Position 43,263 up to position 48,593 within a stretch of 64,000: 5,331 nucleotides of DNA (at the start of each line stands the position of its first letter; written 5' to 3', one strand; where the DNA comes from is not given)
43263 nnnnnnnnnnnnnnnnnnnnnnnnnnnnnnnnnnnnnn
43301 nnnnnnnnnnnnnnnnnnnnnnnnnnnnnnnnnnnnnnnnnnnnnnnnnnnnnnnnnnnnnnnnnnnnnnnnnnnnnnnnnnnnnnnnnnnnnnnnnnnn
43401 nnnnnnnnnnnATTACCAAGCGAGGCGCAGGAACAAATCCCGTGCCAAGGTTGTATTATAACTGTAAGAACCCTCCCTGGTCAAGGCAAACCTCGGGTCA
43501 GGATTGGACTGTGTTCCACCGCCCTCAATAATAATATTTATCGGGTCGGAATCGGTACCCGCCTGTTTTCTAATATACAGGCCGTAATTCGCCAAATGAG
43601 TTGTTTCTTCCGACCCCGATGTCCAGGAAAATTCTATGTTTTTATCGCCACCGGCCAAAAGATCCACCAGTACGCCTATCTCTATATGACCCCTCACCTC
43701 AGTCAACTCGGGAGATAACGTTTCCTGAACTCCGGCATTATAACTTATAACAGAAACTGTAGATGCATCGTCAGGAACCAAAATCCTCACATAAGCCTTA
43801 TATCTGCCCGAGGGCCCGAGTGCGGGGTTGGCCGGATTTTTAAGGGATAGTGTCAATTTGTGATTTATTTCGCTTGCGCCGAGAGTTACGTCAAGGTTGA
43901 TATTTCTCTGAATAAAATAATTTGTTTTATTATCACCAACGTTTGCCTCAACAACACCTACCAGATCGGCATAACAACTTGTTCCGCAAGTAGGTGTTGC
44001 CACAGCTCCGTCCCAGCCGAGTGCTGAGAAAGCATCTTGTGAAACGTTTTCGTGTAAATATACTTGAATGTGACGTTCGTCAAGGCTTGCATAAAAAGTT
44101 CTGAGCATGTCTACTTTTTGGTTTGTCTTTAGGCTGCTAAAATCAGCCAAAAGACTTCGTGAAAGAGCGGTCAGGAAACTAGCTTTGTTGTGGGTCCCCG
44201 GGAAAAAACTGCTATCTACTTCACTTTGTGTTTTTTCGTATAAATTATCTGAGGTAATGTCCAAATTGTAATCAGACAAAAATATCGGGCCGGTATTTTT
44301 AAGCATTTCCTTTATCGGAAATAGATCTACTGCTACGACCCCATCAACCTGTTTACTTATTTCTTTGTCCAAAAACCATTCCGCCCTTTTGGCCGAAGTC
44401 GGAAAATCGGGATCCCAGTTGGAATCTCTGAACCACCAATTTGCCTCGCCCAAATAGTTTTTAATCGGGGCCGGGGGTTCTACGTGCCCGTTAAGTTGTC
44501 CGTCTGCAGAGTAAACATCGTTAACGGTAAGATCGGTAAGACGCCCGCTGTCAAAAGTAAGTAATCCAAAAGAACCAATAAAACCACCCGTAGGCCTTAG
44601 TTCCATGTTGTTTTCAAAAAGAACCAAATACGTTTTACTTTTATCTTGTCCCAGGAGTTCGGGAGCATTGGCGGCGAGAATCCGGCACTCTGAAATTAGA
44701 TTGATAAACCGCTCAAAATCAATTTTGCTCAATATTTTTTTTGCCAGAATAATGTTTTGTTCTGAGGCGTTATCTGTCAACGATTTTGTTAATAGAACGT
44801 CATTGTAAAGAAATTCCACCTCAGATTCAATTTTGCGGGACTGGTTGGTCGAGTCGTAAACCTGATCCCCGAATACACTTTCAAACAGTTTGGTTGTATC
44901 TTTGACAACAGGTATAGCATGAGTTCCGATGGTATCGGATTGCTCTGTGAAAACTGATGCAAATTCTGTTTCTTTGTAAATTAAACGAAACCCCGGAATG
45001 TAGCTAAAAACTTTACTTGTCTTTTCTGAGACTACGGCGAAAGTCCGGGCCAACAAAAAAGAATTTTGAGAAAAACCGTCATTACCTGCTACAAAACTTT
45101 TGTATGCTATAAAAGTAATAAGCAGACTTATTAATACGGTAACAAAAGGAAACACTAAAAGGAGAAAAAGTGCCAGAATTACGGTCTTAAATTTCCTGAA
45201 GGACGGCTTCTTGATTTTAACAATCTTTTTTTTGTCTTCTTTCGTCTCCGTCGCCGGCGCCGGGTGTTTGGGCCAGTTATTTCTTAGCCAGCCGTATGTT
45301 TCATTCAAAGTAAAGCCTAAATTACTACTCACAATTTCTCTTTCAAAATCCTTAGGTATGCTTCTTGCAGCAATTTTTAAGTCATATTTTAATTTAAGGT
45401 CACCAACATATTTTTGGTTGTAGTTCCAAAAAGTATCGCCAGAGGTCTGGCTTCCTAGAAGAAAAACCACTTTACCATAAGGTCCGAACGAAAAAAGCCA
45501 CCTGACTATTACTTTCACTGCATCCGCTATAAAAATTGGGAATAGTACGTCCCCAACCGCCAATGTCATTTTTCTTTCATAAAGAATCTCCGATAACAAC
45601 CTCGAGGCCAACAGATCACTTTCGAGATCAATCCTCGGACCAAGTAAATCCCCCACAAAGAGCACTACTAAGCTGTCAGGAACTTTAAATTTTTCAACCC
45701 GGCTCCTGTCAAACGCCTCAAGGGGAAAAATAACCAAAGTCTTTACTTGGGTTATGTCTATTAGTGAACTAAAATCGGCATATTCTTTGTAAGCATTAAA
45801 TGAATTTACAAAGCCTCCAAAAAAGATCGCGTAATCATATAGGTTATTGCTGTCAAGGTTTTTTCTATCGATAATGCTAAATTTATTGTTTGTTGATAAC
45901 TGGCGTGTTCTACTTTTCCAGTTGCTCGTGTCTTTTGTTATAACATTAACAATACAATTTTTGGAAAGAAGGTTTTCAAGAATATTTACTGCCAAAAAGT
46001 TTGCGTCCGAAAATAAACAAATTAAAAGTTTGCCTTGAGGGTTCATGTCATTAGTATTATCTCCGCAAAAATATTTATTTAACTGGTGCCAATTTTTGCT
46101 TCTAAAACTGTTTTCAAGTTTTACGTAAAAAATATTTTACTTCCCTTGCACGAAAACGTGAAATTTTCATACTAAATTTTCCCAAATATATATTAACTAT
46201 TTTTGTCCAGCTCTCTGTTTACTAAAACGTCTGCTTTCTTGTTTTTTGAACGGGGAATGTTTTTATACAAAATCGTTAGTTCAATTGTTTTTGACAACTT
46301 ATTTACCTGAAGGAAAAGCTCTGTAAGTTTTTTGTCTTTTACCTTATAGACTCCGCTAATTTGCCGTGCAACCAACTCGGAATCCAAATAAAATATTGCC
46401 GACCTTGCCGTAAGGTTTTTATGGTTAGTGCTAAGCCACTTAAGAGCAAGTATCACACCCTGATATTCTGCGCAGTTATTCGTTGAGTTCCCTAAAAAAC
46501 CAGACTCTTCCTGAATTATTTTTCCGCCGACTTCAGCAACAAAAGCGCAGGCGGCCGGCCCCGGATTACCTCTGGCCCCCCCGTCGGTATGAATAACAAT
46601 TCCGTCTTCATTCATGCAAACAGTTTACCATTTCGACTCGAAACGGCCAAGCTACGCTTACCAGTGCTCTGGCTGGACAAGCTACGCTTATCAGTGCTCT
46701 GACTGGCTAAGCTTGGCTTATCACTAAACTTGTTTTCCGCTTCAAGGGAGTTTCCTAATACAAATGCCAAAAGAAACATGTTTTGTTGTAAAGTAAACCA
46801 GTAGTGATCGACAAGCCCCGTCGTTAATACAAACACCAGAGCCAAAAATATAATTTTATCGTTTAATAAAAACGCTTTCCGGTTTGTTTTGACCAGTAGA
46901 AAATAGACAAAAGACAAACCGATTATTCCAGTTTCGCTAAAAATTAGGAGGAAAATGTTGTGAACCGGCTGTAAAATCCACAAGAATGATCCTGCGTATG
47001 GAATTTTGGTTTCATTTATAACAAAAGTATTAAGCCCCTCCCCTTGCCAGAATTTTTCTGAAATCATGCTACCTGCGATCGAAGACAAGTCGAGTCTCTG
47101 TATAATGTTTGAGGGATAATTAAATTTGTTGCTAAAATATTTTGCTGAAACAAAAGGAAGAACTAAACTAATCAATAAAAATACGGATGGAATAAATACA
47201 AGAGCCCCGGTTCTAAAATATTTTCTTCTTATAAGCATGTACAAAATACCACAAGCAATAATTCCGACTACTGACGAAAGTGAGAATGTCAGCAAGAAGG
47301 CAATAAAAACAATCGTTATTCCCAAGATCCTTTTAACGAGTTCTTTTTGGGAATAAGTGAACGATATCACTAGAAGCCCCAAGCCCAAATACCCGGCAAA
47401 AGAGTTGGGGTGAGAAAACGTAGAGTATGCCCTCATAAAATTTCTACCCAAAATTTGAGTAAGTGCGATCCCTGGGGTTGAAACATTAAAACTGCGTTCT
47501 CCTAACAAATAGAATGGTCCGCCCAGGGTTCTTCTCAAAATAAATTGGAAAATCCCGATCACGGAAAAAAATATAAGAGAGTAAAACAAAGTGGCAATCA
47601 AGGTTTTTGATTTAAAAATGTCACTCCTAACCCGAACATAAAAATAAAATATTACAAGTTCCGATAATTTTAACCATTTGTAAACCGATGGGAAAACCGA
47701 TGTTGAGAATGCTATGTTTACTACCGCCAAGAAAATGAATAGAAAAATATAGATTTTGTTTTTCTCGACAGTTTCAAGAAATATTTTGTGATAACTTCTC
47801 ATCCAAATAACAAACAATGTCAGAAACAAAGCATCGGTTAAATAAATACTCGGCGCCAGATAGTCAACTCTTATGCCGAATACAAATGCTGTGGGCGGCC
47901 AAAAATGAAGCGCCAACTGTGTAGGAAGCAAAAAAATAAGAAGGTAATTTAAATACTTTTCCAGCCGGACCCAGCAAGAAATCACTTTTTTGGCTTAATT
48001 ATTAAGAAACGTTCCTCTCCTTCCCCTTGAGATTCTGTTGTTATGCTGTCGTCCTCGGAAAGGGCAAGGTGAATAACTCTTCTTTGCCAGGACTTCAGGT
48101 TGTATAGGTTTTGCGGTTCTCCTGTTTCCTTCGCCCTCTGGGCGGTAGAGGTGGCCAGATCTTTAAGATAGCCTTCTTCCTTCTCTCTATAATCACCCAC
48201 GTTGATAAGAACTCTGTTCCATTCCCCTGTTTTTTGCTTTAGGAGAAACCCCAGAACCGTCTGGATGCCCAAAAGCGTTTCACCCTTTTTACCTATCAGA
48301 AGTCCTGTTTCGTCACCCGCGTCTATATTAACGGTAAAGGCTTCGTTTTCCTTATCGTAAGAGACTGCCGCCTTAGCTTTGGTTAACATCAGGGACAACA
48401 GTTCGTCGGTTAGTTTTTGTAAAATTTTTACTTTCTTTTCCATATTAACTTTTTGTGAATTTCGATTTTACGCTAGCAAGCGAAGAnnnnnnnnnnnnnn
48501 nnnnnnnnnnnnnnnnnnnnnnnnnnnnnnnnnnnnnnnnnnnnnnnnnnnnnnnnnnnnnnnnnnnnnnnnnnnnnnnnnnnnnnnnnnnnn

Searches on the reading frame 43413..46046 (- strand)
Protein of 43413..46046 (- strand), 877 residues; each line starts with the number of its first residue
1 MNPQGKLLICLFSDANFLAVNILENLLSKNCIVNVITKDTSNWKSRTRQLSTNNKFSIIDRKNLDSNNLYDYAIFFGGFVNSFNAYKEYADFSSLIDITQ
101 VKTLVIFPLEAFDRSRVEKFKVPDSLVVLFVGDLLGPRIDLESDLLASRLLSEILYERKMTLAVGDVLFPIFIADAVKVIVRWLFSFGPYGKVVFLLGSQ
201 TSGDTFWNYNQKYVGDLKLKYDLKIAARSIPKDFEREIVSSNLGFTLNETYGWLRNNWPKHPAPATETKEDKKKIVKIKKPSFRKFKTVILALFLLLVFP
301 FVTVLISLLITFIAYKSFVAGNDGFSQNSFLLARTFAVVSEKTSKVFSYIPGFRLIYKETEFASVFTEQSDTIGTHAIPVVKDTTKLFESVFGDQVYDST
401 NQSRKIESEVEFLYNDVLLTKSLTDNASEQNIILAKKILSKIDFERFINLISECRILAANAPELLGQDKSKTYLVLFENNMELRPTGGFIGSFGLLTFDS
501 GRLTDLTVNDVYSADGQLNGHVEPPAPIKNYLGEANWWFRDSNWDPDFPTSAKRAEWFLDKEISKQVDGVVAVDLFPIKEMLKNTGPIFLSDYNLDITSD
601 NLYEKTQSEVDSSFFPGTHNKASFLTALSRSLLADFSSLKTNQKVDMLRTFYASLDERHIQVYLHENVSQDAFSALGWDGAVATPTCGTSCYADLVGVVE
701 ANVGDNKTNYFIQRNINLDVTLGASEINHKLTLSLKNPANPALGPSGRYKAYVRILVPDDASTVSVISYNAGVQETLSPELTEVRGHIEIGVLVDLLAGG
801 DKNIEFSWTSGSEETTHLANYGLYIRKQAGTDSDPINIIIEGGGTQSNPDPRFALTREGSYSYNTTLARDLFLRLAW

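Call 13: search_protein_families(library=pfam, proteins=[window:43413-46046:-], max_evalue=0.001)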
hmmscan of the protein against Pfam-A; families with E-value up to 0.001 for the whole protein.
window:43413-46046:- (877 aa): 1 family
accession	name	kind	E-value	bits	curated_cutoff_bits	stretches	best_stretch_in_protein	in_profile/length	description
PF13196.11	DUF4012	-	1e-27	97.9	28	1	469-609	2-142/144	Protein of unknown function (DUF4012)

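Call 36: search_protein_families(library=ncbifam, proteins=[window:43413-46046:-], max_evalue=0.001)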
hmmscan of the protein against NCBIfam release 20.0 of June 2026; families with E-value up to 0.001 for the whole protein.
window:43413-46046:- (877 aa): 0 families

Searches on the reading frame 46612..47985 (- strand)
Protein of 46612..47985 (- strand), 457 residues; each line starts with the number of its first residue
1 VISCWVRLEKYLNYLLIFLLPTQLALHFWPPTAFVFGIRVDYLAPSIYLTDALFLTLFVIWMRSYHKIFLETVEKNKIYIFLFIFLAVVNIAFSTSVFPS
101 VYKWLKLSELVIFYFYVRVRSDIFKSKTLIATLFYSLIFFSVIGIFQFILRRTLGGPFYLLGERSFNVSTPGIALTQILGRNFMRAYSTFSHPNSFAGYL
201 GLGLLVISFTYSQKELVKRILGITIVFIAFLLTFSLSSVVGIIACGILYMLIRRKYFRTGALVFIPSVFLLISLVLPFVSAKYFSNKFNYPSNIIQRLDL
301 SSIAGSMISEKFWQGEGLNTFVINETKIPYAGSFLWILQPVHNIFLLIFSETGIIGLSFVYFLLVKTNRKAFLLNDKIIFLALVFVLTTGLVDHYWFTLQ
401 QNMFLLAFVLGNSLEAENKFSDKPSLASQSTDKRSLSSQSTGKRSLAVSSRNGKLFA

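Call 13: search_protein_families(library=pfam, proteins=[window:46612-47985:-], max_evalue=0.001)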
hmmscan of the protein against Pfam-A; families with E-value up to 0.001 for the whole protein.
window:46612-47985:- (457 aa): 1 family
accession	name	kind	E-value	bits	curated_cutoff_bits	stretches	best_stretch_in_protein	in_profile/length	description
PF04932.20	Wzy_C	-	3.4e-13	50.1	31.7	1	224-360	4-148/149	O-Antigen ligase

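Call 36: search_protein_families(library=ncbifam, proteins=[window:46612-47985:-], max_evalue=0.001)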
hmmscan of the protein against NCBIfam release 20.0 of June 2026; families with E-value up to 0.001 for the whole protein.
window:46612-47985:- (457 aa): 0 families

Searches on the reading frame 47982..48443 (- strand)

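Call 14: search_protein_families(library=pfam, proteins=[window:47982-48443:-], max_evalue=0.001)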
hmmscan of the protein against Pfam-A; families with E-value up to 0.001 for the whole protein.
window:47982-48443:- (153 aa): 2 families
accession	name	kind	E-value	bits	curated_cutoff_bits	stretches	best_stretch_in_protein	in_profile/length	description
PF01424.28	R3H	-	1.6e-12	47.7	26.8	1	93-151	3-60/60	R3H domain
PF13083.13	KH_KhpA-B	-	2.7e-07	30.8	32.1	1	15-70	7-64/73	KhpA/KhpB, KH domain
